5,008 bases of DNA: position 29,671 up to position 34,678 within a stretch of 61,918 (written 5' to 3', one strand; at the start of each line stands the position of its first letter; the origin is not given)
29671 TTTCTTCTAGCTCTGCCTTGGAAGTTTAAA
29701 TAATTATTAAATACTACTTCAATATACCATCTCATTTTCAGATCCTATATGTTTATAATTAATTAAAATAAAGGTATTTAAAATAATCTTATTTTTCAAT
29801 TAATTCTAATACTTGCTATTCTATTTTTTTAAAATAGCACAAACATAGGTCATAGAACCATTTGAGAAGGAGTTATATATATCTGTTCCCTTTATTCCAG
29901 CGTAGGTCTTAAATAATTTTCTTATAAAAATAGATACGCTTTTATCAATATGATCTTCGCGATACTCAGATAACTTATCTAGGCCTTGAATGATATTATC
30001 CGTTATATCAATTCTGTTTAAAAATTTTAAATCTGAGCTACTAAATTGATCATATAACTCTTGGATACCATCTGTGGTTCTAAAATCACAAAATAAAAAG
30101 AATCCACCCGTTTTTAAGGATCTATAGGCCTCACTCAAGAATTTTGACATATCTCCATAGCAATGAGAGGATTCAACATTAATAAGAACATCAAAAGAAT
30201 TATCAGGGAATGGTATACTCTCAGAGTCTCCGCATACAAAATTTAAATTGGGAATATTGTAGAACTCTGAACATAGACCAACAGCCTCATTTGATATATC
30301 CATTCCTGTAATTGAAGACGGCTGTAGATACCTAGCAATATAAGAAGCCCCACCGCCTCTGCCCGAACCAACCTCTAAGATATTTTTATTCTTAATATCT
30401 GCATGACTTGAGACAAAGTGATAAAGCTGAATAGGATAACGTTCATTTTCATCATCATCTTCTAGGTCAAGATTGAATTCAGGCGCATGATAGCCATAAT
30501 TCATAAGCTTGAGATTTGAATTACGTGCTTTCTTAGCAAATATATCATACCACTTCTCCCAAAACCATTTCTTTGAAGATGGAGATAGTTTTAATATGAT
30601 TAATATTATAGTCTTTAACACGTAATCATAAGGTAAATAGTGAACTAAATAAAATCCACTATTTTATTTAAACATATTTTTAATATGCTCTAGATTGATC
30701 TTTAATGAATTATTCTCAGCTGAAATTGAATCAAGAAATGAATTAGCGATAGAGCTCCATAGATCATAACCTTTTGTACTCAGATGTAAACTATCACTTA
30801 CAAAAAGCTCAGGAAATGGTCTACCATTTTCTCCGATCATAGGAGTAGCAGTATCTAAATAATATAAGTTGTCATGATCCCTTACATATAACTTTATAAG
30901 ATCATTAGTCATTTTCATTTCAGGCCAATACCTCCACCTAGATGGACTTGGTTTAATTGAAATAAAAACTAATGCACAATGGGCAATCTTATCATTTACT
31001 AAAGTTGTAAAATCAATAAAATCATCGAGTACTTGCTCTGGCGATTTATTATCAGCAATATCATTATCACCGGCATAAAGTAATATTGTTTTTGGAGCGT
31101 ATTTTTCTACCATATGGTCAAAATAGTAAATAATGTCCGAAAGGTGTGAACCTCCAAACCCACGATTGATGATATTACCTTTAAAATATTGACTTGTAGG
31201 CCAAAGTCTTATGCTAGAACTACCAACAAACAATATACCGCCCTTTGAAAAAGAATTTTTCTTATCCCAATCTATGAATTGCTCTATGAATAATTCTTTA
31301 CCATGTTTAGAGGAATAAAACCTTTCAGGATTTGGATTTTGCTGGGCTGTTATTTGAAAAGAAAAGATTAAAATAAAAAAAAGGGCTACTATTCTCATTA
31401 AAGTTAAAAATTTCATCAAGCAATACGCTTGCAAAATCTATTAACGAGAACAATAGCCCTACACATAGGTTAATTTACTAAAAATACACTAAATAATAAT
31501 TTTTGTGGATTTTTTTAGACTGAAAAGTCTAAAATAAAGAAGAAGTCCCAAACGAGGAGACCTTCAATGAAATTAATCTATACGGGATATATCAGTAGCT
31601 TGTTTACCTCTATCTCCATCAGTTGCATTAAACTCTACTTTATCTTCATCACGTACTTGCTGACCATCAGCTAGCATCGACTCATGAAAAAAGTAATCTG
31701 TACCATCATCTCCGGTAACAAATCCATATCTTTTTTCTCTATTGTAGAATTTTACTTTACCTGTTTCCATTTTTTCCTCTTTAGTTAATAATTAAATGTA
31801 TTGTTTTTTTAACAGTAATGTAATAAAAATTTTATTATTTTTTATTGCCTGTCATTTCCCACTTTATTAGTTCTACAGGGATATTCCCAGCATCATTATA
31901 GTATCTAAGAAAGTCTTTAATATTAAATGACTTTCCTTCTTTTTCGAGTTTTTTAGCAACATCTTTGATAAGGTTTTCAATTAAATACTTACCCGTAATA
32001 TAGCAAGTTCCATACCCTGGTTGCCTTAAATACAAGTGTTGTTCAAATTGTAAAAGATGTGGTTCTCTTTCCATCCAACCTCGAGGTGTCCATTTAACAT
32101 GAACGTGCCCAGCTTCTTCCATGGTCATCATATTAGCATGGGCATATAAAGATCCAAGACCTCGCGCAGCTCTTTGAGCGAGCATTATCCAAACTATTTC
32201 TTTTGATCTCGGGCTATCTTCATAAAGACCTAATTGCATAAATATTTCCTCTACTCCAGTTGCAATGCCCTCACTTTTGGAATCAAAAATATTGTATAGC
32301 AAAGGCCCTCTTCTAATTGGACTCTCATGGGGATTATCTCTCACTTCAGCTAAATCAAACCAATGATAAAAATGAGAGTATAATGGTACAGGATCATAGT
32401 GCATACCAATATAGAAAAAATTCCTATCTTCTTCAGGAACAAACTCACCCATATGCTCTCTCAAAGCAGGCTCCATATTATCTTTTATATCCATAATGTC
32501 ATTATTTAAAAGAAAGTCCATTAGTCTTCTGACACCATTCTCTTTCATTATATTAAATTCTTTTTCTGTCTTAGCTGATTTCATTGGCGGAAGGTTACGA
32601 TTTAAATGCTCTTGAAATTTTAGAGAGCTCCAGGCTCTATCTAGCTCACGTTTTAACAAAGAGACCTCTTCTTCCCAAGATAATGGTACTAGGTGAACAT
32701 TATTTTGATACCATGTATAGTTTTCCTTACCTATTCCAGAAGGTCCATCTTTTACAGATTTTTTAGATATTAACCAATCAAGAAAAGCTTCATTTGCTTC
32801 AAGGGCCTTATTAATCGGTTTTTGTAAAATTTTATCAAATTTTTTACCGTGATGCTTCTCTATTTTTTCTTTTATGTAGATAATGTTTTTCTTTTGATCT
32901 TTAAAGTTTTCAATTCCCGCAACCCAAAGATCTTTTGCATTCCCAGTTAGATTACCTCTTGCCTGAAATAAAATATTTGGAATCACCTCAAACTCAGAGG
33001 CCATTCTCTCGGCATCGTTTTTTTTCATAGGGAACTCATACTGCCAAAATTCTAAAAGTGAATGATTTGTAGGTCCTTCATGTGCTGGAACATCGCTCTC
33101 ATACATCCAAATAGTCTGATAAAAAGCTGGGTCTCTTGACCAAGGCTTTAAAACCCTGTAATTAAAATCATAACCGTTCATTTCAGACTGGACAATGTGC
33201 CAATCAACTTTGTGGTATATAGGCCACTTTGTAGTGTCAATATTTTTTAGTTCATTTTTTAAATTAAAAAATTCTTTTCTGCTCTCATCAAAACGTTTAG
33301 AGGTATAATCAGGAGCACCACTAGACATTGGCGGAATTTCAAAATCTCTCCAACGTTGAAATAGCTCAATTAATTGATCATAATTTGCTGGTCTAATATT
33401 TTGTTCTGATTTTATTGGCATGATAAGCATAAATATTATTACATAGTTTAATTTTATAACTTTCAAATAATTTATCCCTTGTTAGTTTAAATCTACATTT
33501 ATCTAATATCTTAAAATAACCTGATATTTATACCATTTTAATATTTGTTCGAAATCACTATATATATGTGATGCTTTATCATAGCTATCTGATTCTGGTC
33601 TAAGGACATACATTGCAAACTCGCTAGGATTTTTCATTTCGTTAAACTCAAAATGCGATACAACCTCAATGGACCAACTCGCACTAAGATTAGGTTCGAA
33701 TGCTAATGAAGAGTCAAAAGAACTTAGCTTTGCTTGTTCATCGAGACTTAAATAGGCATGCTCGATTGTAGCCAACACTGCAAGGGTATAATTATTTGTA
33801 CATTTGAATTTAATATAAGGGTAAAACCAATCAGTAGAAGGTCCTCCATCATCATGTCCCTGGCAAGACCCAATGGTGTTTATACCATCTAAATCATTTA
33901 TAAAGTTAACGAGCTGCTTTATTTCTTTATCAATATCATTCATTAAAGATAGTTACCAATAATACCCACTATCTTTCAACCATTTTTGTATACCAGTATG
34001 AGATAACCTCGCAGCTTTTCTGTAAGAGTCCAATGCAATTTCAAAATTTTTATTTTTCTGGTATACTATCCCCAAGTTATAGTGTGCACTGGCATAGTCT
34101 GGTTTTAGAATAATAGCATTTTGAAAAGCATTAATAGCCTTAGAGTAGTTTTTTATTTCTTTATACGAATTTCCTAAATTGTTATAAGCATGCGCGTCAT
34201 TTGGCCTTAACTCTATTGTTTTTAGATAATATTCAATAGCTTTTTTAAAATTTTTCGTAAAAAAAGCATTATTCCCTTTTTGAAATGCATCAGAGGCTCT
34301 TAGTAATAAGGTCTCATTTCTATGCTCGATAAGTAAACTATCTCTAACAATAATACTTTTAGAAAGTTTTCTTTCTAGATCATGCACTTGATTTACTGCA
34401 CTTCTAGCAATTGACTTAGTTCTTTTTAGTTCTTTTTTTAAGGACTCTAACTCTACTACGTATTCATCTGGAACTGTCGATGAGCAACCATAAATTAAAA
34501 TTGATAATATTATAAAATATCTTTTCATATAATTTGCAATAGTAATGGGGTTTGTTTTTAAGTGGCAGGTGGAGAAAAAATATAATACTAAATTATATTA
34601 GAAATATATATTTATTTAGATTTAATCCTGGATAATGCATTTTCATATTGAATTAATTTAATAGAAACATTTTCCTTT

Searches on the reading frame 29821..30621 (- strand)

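Call 6: search_protein_families(library=ncbifam, proteins=[window:29821-30621:-], max_evalue=0.1)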
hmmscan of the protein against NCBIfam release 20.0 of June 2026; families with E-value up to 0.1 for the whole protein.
window:29821-30621:- (266 aa): 41 families (the best 25 are shown)
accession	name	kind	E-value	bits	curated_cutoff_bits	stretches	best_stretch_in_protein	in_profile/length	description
NF045823.1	PthPhpthDimycoMt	equivalog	1.4e-70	237.4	300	1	17-261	5-250/256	phthiotriol/phenolphthiotriol dimycocerosates methyltransferase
NF045825.1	FAmtase_mtf2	equivalog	2.5e-64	216.9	400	1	25-258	5-238/248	fatty-acid O-methyltransferase Mtf2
TIGR02072.1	BioC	equivalog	6.3e-18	65.5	184.95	1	65-213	22-170/244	malonyl-ACP O-methyltransferase BioC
TIGR01934.1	MenG_MenH_UbiE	subfamily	1.2e-11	44.4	158.35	1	70-195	32-161/223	ubiquinone/menaquinone biosynthesis methyltransferase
NF041537.1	ArsM_AhpD_UU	exception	3.9e-11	42.3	510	1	78-181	77-184/345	arsenite methyltransferase/AhpD domain selenoprotein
NF045667.1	MTase_DVU1556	equivalog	1e-10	41.5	155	1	77-184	22-126/213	DVU_1556 family methyltransferase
NF047649.1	MTase_UXPK_star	exception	2.3e-10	40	460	1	79-180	79-184/283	methyltransferase/UXPK-star double selenoprotein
NF001242.0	PRK00216.1-3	equivalog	1.9e-09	37.3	351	1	78-197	71-197/258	bifunctional demethylmenaquinone methyltransferase/2-methoxy-6-polyprenyl-1,4-benzoquinol methylase UbiE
NF041536.1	ArsM_DUF2284_UU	exception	1.5e-08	33.5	575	1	78-186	77-189/459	arsenite methyltransferase/DUF2284 domain selenoprotein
NF008823.0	PRK11873.1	subfamily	2.8e-08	33.6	263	1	79-183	79-187/272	arsenite methyltransferase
NF001244.0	PRK00216.1-5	equivalog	7e-08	32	216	1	71-193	42-167/236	bifunctional demethylmenaquinone methyltransferase/2-methoxy-6-polyprenyl-1,4-benzoquinol methylase UbiE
NF041675.1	sarc_dimgly_tmase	equivalog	1.2e-07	31.9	550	1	78-187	67-179/278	sarcosine/dimethylglycine N-methyltransferase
NF001240.0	PRK00216.1-1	equivalog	1.6e-07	30.7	378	1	81-199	67-192/251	bifunctional demethylmenaquinone methyltransferase/2-methoxy-6-polyprenyl-1,4-benzoquinol methylase UbiE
NF045882.1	PLipidMtase_Leg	equivalog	9.7e-07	28.8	390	1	76-180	41-146/207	phospholipid N-methyltransferase PmtA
NF007610.0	PRK10258.1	equivalog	1.6e-06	27.6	342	1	76-217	41-178/251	malonyl-ACP O-methyltransferase BioC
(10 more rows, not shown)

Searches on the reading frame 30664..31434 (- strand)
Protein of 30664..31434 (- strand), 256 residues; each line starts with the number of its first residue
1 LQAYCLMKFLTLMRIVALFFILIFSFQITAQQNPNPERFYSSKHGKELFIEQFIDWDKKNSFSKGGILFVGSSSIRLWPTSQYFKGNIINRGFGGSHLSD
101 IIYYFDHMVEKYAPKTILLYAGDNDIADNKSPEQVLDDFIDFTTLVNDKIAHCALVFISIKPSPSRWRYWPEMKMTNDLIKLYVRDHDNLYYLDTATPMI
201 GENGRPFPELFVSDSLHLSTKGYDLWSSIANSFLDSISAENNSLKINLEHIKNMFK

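Call 46: search_protein_families(library=padloc, proteins=[window:30664-31434:-], max_evalue=0.001)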
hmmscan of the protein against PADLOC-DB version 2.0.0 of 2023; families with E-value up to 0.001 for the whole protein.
window:30664-31434:- (256 aa): 0 families

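Call 47: search_protein_families(library=pfam, proteins=[window:30664-31434:-], max_evalue=0.00001)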
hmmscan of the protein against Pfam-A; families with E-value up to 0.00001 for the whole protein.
window:30664-31434:- (256 aa): 1 family
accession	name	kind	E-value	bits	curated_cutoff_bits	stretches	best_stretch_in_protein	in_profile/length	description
PF13472.12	Lipase_GDSL_2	-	2.5e-10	41.6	32.9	1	87-225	34-178/178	GDSL-like Lipase/Acylhydrolase family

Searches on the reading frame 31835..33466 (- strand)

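Call 46: search_protein_families(library=padloc, proteins=[window:31835-33466:-], max_evalue=0.001)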
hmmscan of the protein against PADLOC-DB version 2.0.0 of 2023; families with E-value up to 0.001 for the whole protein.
window:31835-33466:- (543 aa): 0 families

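Call 47: search_protein_families(library=pfam, proteins=[window:31835-33466:-], max_evalue=0.00001)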
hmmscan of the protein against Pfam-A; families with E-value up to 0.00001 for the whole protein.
window:31835-33466:- (543 aa): 1 family
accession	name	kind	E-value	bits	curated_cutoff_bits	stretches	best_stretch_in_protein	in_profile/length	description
PF05960.17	DUF885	-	7.9e-11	42.7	32.4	0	396-537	398-531/532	Bacterial protein of unknown function (DUF885)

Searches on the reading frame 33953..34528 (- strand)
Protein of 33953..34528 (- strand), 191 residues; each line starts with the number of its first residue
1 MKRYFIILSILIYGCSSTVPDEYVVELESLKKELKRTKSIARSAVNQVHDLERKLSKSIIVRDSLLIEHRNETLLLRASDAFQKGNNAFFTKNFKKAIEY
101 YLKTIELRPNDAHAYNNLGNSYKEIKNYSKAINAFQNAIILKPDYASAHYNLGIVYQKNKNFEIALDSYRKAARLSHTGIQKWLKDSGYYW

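Call 46: search_protein_families(library=padloc, proteins=[window:33953-34528:-], max_evalue=0.001)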
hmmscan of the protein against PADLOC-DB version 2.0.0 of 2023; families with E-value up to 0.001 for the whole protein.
window:33953-34528:- (191 aa): 0 families

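Call 47: search_protein_families(library=pfam, proteins=[window:33953-34528:-], max_evalue=0.00001)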
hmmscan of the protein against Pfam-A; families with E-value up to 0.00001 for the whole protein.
window:33953-34528:- (191 aa): 12 families
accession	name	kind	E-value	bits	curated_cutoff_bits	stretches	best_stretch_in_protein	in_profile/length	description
PF00515.34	TPR_1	-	2.9e-23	81.1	27.8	2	114-145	3-34/34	Tetratricopeptide repeat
PF07719.23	TPR_2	-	8.3e-21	72.8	27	2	112-145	1-34/34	Tetratricopeptide repeat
PF13414.12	TPR_11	-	1e-18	67.1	26.8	2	119-159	1-41/42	TPR repeat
PF13181.12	TPR_8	-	1.6e-15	56.3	25.7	0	112-144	1-33/34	Tetratricopeptide repeat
PF13431.12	TPR_17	-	2.9e-13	49.4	24.4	1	100-132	1-33/34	Tetratricopeptide repeat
PF13424.12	TPR_12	-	7.3e-13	49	30.1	1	83-138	8-71/77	Tetratricopeptide repeat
PF13432.12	TPR_16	-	1.1e-10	42.2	32.7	1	118-175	3-60/65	Tetratricopeptide repeat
PF13176.12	TPR_7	-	1.8e-08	34.2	27.9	0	114-144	1-31/36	Tetratricopeptide repeat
PF13374.12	TPR_10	-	2.1e-08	34.3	27.5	0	112-140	2-30/42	Tetratricopeptide repeat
PF13371.12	TPR_9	-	5e-07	30.1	35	0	119-175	2-58/73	Tetratricopeptide repeat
PF13174.12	TPR_6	-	5.2e-07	30.3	26.3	0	117-139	5-27/33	Tetratricopeptide repeat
PF14559.12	TPR_19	-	1.7e-06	28.7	25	0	126-165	5-44/68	Tetratricopeptide repeat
